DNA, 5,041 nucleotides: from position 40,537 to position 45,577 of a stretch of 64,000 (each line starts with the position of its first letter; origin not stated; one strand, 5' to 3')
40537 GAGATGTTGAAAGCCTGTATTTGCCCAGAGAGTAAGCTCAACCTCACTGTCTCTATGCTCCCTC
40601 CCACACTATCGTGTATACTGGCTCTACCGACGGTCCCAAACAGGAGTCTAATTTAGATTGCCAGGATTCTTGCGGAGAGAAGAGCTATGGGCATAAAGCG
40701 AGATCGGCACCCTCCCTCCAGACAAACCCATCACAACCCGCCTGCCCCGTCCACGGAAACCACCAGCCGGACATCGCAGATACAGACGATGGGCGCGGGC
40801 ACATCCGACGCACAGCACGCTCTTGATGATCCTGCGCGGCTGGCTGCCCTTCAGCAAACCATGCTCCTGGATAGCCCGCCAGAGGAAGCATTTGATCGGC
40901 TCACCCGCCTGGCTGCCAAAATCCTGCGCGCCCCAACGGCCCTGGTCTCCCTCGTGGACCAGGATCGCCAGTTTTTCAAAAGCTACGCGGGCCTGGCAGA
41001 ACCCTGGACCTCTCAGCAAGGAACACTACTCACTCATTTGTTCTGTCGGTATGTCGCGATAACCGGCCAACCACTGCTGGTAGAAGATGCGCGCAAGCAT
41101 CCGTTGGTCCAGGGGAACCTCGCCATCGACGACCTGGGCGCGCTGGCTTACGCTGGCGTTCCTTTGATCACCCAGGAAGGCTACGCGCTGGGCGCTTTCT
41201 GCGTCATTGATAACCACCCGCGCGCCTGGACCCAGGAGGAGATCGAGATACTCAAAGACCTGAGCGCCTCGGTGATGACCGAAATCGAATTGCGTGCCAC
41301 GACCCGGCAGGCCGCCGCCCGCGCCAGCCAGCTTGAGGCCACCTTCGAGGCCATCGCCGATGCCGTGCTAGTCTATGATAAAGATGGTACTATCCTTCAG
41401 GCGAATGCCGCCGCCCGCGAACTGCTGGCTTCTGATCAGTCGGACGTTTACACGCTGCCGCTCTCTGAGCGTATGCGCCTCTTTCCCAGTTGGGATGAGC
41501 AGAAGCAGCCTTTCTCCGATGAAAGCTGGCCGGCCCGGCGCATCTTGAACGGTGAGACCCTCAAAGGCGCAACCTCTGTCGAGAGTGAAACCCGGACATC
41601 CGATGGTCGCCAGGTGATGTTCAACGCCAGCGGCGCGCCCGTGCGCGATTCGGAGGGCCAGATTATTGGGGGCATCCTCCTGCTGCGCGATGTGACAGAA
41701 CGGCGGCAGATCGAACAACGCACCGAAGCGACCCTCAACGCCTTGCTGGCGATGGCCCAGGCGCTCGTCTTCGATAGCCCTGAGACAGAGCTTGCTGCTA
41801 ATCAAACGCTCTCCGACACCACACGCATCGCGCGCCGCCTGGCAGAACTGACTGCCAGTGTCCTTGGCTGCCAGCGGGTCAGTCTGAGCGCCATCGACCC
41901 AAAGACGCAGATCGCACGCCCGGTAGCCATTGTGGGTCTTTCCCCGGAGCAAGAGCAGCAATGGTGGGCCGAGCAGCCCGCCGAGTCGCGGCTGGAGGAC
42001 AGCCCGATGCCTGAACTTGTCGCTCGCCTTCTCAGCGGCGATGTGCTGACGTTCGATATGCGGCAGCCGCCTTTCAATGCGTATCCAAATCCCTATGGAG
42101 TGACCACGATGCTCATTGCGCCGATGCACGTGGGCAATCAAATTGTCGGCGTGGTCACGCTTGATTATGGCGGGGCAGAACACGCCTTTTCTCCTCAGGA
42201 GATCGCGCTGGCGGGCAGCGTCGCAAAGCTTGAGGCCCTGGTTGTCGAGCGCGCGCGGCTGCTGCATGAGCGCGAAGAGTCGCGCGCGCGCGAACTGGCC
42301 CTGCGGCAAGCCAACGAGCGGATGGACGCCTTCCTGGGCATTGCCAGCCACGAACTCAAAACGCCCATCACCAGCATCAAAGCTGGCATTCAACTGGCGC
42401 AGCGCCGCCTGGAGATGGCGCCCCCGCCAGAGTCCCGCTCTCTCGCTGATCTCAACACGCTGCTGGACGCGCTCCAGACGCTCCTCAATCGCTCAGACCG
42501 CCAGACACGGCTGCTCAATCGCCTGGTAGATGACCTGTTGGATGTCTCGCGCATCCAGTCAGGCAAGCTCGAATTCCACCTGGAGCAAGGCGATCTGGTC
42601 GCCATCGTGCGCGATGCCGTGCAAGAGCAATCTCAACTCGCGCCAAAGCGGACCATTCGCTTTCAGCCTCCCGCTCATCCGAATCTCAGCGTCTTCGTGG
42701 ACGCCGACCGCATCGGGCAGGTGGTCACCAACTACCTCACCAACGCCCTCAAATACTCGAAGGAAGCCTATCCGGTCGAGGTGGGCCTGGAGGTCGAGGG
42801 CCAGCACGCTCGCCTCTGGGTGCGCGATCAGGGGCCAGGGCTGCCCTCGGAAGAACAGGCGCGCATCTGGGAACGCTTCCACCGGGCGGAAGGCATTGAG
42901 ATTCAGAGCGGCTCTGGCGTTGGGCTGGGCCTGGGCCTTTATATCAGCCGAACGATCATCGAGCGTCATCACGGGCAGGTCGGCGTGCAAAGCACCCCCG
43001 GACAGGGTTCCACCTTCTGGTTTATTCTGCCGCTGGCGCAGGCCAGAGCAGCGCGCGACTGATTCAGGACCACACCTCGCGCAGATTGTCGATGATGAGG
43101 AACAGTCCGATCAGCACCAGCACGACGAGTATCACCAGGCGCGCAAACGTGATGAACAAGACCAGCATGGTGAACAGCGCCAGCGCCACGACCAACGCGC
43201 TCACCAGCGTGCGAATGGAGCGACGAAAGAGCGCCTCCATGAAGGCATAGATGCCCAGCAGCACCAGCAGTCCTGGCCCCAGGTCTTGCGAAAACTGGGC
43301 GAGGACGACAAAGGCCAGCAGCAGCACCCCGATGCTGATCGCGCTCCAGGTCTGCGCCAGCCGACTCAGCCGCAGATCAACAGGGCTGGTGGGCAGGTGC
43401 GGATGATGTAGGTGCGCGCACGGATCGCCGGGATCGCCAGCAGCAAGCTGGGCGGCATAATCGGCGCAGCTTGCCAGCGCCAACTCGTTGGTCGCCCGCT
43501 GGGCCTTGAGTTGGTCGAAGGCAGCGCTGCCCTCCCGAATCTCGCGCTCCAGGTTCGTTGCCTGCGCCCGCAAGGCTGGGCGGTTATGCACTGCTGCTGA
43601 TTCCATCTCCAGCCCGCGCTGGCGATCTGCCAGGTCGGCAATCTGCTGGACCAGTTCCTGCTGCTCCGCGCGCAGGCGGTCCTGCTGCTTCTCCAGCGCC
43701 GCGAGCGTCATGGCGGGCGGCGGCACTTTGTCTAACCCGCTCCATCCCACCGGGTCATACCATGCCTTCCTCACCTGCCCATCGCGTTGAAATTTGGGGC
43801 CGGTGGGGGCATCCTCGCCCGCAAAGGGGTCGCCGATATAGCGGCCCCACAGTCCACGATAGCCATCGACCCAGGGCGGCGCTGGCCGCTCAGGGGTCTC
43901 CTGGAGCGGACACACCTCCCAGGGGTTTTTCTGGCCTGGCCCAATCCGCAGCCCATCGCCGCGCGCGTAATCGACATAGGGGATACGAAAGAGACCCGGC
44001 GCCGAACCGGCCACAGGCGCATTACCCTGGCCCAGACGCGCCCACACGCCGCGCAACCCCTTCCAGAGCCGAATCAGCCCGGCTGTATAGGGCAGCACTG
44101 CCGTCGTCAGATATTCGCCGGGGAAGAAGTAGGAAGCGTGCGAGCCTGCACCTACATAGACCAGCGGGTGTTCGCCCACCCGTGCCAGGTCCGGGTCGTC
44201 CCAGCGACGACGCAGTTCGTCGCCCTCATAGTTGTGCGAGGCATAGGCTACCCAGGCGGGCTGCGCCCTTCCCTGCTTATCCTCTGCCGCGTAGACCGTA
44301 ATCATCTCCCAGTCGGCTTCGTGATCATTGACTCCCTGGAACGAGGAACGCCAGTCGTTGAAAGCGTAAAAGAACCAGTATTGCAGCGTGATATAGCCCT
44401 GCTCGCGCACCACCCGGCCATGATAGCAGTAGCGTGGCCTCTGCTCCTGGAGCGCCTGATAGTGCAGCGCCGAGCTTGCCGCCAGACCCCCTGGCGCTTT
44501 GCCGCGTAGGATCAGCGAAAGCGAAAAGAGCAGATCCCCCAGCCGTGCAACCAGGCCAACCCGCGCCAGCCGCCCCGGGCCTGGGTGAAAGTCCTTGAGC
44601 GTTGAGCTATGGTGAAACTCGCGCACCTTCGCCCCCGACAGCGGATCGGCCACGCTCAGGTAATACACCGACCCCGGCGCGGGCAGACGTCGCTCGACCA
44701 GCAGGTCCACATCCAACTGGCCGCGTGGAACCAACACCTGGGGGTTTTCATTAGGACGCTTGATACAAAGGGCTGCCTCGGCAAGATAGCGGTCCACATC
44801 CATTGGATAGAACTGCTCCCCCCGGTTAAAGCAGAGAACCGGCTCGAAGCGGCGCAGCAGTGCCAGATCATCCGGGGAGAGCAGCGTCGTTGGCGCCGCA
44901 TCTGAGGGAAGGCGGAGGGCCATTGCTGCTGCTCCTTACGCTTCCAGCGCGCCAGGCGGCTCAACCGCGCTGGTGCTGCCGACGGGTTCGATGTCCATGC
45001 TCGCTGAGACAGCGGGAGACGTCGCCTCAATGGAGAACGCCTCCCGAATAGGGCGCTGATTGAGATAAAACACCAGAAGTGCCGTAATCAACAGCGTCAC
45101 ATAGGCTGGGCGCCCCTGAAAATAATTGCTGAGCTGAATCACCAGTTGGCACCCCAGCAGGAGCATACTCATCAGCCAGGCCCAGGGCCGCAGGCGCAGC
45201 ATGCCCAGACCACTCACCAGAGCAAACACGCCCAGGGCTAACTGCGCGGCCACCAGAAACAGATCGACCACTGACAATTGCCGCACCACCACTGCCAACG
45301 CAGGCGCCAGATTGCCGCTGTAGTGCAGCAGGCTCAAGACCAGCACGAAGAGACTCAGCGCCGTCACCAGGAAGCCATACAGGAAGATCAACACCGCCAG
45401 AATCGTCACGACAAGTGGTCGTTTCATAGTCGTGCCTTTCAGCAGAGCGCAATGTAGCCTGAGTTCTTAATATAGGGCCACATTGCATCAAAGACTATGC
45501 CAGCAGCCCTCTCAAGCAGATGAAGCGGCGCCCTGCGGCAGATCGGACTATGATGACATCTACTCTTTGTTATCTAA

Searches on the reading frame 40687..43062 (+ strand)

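Call 35: search_protein_families(library=pfam, proteins=[window:40687-43062:+])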
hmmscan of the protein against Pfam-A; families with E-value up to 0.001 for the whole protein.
window:40687-43062:+ (791 aa): 9 families
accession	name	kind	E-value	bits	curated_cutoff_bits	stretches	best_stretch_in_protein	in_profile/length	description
PF01590.32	GAF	-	1.3e-28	100.6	22.4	2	65-200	2-133/133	GAF domain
PF02518.31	HATPase_c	-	2.1e-25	89.7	26.4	1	672-784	2-110/111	Histidine kinase-, DNA gyrase B-, and HSP90-like ATPase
PF13185.12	GAF_2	-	8.1e-17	62.1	28.6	2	64-196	3-131/136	GAF domain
PF08448.16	PAS_4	-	2e-12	47.8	23.1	1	220-341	1-110/110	PAS fold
PF00512.31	HisKA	-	1.4e-11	44.7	26.9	1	547-626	3-66/66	His Kinase A (phospho-acceptor) domain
PF13426.13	PAS_9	-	3.5e-10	40.5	27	1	225-338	2-103/103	PAS domain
PF00989.32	PAS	-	1.3e-08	35.3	22.6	1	215-336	2-113/113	PAS fold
PF13492.12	GAF_3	-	8.5e-08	33.1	27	0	66-201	3-128/129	GAF domain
PF13188.13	PAS_8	-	2.2e-06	27.8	21.8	1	215-271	2-55/65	PAS domain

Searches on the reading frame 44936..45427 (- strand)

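Call 35: search_protein_families(library=pfam, proteins=[window:44936-45427:-])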
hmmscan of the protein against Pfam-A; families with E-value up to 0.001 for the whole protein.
window:44936-45427:- (163 aa): 0 families

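Call 51: search_protein_families(library=ncbifam, proteins=[window:44936-45427:-])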
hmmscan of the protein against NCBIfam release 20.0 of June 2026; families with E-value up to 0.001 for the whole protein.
window:44936-45427:- (163 aa): 1 family
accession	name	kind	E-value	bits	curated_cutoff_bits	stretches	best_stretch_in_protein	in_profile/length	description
NF007828.0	PRK10537.1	equivalog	0.00023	20.3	425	1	5-121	18-135/403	voltage-gated potassium channel protein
